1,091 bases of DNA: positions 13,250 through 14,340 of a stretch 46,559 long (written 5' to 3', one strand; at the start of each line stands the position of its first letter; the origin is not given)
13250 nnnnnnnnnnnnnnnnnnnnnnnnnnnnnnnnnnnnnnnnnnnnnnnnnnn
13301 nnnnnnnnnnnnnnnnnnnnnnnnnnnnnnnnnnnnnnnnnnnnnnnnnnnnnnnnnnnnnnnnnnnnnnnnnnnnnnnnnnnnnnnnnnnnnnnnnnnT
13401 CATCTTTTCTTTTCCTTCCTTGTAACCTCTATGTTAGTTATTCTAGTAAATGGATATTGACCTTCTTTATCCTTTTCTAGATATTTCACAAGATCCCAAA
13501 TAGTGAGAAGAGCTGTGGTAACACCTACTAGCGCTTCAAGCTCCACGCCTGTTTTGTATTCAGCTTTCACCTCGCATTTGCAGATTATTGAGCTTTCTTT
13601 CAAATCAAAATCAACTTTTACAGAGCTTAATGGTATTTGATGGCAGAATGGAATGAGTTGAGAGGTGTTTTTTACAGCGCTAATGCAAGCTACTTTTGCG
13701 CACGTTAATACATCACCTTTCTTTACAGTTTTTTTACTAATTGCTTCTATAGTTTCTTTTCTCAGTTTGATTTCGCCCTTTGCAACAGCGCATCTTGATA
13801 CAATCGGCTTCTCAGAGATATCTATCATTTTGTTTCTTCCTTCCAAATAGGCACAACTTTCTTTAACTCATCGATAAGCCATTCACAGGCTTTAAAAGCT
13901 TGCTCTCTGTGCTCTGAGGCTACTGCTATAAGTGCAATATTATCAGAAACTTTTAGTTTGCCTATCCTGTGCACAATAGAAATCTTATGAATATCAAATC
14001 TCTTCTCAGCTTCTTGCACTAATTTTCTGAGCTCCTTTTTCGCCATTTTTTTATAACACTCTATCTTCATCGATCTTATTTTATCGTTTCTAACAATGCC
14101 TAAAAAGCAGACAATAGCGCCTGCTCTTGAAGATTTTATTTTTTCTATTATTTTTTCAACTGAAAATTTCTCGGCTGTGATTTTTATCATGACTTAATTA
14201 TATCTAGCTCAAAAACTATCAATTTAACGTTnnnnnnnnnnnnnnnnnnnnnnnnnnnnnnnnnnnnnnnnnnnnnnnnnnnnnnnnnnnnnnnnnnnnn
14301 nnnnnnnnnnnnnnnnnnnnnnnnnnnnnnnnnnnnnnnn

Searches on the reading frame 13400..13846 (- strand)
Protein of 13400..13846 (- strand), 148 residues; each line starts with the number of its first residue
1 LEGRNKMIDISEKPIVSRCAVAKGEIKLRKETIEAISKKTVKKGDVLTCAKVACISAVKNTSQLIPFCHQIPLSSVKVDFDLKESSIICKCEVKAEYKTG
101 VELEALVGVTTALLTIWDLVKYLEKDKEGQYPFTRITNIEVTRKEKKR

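Call 82: search_protein_families(library=pfam, proteins=[window:13400-13846:-], max_evalue=0.00001)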
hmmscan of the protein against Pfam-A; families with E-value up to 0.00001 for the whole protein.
window:13400-13846:- (148 aa): 1 family
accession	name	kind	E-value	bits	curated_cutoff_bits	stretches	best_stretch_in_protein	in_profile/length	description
PF01967.27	MoaC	-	2.3e-47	160.9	27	1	7-146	1-135/136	MoaC family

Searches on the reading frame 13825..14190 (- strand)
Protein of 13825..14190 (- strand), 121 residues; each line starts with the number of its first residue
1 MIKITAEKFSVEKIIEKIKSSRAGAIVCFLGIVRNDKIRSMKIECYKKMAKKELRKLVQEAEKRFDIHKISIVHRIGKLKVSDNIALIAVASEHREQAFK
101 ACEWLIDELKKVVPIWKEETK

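Call 82: search_protein_families(library=pfam, proteins=[window:13825-14190:-], max_evalue=0.00001)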
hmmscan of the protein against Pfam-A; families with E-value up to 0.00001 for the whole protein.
window:13825-14190:- (121 aa): 1 family
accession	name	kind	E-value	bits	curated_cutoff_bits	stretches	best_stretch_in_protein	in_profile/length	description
PF02391.22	MoaE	-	1.9e-37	128.3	23.4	1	4-111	1-113/114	MoaE protein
